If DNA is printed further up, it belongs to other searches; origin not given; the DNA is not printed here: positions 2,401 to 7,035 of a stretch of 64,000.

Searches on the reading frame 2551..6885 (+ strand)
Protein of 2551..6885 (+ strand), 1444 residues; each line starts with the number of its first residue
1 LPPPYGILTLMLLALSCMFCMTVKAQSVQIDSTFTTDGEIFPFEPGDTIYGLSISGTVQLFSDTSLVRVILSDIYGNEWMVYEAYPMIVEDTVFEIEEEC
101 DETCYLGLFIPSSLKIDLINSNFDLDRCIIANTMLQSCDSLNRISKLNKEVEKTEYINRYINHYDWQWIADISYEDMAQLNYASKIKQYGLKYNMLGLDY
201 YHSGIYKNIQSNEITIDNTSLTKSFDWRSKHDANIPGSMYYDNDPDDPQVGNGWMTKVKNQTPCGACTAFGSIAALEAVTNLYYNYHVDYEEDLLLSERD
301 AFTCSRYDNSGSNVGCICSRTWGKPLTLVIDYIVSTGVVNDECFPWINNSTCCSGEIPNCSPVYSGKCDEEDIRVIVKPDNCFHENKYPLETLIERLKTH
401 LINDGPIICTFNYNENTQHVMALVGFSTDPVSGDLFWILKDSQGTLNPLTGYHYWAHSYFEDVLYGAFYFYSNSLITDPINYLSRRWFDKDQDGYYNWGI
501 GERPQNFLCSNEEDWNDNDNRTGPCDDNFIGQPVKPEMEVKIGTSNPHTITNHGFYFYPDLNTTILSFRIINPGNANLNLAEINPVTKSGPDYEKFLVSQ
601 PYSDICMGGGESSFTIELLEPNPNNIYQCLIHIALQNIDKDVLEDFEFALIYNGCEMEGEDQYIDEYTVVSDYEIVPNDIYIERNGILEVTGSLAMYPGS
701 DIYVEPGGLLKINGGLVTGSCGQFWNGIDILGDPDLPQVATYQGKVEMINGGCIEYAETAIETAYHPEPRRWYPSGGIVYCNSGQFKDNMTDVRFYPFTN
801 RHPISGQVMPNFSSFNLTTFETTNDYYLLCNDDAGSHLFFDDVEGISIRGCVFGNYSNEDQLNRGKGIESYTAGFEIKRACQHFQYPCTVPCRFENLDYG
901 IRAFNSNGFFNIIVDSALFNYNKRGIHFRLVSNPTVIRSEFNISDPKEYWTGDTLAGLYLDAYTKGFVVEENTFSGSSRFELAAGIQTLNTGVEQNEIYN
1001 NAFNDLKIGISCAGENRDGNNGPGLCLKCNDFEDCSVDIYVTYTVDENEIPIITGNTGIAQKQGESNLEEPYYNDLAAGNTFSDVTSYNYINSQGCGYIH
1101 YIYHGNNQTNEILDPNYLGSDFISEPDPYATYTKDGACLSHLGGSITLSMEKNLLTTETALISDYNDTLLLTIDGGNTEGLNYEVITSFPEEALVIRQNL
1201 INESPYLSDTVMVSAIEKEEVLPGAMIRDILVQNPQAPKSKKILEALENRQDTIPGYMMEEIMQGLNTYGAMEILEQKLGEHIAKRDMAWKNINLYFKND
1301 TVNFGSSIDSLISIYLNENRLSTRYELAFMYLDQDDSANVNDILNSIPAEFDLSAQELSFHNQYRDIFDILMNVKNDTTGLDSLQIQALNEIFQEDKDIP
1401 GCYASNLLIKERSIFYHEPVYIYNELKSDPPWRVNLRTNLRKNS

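Call 16: search_protein_families(library=pfam, proteins=[window:2551-6885:+])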
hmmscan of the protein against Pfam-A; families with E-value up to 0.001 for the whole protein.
window:2551-6885:+ (1444 aa): 1 family
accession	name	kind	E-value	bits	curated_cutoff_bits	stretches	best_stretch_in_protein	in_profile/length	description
PF00112.29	Peptidase_C1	-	5.7e-11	43.3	20.7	1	253-454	12-201/220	Papain family cysteine protease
